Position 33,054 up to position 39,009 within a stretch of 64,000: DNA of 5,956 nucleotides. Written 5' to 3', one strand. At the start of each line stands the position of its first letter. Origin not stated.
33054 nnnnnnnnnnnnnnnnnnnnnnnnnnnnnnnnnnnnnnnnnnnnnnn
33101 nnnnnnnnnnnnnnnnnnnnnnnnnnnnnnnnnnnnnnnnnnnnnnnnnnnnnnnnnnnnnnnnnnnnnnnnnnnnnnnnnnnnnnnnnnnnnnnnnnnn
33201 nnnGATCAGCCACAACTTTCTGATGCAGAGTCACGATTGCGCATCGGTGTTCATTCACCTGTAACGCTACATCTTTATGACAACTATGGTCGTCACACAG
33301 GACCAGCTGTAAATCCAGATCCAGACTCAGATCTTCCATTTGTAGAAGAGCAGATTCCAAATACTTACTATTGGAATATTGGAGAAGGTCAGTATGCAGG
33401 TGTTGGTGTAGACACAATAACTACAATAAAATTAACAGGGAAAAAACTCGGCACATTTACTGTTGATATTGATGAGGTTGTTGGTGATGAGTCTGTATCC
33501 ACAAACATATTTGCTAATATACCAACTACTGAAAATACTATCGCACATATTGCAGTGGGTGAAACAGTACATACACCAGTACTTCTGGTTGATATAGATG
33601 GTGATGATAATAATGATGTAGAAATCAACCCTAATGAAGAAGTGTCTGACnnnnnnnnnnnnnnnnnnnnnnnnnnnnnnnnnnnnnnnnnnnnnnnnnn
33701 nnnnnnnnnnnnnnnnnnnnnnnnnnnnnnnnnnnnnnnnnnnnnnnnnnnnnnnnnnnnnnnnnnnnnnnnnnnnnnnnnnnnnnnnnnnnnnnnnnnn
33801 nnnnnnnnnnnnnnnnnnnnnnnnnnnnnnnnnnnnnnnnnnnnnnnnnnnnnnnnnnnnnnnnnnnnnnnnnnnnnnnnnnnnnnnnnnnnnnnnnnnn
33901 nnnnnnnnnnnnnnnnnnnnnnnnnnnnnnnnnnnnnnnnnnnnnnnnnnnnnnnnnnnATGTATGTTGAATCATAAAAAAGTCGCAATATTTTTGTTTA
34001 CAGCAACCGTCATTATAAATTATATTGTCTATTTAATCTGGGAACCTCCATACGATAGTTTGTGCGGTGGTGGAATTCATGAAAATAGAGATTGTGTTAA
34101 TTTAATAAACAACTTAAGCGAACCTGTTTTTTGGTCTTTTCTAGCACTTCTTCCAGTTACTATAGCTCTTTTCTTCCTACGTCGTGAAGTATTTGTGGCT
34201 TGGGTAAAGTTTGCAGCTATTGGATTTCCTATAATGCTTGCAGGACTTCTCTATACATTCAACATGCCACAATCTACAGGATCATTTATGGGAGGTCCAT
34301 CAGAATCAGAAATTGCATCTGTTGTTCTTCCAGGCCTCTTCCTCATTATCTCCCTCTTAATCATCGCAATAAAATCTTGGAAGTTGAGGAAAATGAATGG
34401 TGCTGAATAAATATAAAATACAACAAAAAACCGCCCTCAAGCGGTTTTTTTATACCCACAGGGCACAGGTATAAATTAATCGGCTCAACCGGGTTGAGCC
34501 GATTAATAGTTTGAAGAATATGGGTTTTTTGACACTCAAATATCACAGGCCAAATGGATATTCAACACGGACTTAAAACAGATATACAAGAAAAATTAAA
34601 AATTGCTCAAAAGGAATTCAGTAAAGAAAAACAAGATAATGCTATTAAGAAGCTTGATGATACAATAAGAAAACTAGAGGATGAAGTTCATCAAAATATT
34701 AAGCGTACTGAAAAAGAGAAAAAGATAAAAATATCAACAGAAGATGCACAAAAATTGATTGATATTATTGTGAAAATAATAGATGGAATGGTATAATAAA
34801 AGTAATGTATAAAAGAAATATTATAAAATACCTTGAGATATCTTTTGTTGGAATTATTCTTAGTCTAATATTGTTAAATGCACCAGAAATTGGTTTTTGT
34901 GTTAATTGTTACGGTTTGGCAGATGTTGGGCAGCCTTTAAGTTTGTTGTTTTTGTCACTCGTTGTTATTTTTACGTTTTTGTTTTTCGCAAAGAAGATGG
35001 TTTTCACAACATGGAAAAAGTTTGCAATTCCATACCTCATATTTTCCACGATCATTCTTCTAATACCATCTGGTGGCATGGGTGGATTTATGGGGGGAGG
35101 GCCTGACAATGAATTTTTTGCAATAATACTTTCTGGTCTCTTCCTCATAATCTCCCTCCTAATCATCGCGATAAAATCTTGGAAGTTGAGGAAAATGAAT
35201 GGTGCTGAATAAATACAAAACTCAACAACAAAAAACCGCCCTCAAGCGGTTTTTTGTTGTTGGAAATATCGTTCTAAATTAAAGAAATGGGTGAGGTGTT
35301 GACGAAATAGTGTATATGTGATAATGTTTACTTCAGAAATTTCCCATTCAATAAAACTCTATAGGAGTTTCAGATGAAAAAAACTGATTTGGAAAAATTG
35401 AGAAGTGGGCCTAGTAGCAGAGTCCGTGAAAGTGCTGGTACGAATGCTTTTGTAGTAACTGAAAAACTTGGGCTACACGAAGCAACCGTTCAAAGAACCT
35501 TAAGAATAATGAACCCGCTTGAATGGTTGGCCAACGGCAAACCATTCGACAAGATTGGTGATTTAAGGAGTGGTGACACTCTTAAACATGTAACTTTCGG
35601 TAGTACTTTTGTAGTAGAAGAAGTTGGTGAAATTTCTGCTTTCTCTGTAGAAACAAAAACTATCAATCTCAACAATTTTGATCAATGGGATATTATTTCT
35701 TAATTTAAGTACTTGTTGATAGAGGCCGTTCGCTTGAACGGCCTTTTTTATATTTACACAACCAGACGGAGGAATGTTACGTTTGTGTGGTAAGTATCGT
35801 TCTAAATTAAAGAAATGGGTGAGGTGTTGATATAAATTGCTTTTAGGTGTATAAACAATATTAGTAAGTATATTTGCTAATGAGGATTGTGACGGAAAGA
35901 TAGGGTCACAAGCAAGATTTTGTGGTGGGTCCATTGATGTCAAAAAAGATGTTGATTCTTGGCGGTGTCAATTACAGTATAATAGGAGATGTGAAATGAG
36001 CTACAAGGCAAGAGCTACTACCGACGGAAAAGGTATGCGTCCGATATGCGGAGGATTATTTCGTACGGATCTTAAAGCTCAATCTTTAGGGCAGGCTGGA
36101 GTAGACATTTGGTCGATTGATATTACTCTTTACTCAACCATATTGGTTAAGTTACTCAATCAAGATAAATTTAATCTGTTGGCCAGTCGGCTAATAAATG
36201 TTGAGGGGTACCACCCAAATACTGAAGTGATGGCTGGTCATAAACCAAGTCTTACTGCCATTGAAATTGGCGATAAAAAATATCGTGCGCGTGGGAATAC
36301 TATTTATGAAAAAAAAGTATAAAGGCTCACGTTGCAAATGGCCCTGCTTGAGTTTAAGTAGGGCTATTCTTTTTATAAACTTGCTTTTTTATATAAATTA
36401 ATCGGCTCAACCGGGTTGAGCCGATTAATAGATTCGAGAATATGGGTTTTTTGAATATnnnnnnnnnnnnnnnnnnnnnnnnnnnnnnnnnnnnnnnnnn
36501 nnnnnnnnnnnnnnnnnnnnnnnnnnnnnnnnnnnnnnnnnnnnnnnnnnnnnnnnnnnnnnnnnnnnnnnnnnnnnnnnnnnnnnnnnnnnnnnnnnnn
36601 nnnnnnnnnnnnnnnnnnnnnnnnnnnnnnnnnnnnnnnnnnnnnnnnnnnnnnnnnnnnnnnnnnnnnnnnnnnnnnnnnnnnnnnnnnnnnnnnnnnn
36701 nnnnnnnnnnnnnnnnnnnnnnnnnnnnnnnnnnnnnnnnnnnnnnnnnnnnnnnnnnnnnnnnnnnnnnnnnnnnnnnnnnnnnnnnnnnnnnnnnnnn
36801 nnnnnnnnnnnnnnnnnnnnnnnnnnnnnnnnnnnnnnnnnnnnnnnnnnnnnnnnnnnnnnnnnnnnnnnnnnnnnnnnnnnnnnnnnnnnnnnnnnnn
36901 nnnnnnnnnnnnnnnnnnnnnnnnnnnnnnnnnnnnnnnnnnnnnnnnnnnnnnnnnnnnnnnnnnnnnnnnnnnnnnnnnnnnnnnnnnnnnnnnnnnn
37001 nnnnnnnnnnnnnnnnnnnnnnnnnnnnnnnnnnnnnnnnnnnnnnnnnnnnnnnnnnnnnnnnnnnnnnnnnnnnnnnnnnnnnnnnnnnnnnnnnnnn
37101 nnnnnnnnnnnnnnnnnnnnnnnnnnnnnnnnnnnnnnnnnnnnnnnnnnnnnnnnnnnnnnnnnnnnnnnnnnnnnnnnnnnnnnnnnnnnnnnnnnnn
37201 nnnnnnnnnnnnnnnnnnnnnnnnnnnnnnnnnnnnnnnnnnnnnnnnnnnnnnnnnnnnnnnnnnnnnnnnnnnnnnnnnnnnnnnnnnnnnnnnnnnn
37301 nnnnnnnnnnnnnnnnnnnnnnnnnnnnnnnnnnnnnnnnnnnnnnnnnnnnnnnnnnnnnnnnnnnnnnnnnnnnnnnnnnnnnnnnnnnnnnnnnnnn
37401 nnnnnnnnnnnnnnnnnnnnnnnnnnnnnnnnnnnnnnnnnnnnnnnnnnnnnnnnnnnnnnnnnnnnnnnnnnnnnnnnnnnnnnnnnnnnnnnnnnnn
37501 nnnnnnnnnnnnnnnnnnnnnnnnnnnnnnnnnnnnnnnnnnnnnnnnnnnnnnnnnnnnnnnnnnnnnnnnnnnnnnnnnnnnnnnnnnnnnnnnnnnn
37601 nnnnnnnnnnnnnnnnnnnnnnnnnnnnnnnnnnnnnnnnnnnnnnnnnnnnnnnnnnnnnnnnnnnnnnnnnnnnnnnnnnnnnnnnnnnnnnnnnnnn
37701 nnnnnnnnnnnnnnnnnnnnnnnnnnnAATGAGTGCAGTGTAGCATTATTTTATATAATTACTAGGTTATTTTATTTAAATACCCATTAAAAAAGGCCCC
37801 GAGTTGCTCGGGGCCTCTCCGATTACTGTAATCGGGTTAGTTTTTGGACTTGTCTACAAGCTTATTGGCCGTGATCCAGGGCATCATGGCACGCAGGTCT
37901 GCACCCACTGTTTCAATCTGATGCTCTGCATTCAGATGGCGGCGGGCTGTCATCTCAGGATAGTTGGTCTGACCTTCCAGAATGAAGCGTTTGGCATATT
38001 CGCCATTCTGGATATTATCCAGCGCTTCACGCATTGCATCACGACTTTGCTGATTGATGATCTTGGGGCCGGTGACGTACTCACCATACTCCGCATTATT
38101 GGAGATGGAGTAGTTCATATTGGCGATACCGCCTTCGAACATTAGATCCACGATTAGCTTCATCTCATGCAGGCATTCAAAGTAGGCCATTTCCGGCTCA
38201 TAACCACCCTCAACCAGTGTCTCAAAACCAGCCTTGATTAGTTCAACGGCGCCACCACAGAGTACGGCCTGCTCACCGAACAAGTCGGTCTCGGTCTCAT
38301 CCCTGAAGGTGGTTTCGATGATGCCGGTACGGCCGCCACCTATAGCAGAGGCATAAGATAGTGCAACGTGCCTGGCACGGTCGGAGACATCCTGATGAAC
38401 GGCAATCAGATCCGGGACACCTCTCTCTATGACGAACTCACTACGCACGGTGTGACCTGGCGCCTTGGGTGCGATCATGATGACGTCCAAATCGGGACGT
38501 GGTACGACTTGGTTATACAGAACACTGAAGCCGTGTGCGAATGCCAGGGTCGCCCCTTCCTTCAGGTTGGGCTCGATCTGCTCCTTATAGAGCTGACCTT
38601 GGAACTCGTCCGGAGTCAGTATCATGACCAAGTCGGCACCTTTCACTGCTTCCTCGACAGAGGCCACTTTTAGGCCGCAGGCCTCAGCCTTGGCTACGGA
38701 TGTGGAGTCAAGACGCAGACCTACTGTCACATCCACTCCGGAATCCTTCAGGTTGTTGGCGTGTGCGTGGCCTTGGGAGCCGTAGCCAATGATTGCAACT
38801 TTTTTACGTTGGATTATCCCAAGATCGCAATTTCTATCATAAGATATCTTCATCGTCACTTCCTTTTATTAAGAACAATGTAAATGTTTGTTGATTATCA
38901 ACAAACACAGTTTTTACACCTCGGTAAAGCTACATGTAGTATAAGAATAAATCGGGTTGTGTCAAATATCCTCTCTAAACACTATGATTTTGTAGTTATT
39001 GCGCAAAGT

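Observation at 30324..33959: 1211-aa secreted fusion of duplicated N-terminal modules, parallel beta-helix repeats and an LCAT/PGAP1-like lipase domain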

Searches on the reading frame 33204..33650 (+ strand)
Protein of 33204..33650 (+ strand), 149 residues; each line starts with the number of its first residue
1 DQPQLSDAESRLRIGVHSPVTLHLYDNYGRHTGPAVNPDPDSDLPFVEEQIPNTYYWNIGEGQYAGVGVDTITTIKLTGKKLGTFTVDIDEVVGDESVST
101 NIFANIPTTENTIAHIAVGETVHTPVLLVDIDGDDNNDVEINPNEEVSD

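Call 36: search_protein_families(library=pfam, proteins=[window:33204-33650:+], max_evalue=10)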
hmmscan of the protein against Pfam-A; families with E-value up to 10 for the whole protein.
window:33204-33650:+ (149 aa): 1 family
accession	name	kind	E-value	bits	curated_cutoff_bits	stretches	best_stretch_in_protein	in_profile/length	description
PF13517.12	FG-GAP_3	-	0.14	13.2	26.9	0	52-90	17-52/61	FG-GAP-like repeat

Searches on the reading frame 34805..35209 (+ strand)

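Call 36: search_protein_families(library=pfam, proteins=[window:34805-35209:+], max_evalue=10)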
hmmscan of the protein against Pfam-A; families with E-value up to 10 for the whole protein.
window:34805-35209:+ (135 aa): 1 family
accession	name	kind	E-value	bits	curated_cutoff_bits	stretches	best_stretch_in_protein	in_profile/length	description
PF09843.14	DUF2070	-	0.41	9.4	30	1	14-130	87-181/561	Predicted membrane protein (DUF2070)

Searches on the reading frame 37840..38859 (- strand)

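Call 79: search_protein_families(library=pfam, proteins=[window:37840-38859:-], max_evalue=0.001)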
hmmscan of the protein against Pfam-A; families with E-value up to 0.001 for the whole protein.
window:37840-38859:- (340 aa): 6 families
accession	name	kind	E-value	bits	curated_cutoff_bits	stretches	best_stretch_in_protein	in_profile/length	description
PF07991.19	KARI_N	-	3e-72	242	20.6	1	16-179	2-165/165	Acetohydroxy acid isomeroreductase, NADPH-binding domain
PF01450.25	KARI_C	-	2.3e-61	206.8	29.1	1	185-328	1-144/144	Ketol-acid reductoisomerase, C-terminal domain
PF02826.25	2-Hacid_dh_C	-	1.1e-06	28.6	25.1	1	16-89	34-108/178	D-isomer specific 2-hydroxyacid dehydrogenase, NAD binding domain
PF03807.23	F420_oxidored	-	2.1e-06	28.6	21.6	1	20-86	1-71/94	NADP oxidoreductase coenzyme F420-dependent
PF00670.27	AdoHcyase_NAD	-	1.4e-05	25.7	27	1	9-82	15-86/162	S-adenosyl-L-homocysteine hydrolase, NAD binding domain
PF03446.21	NAD_binding_2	-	2.9e-05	24.6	21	1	20-105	1-89/161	NAD binding domain of 6-phosphogluconate dehydrogenase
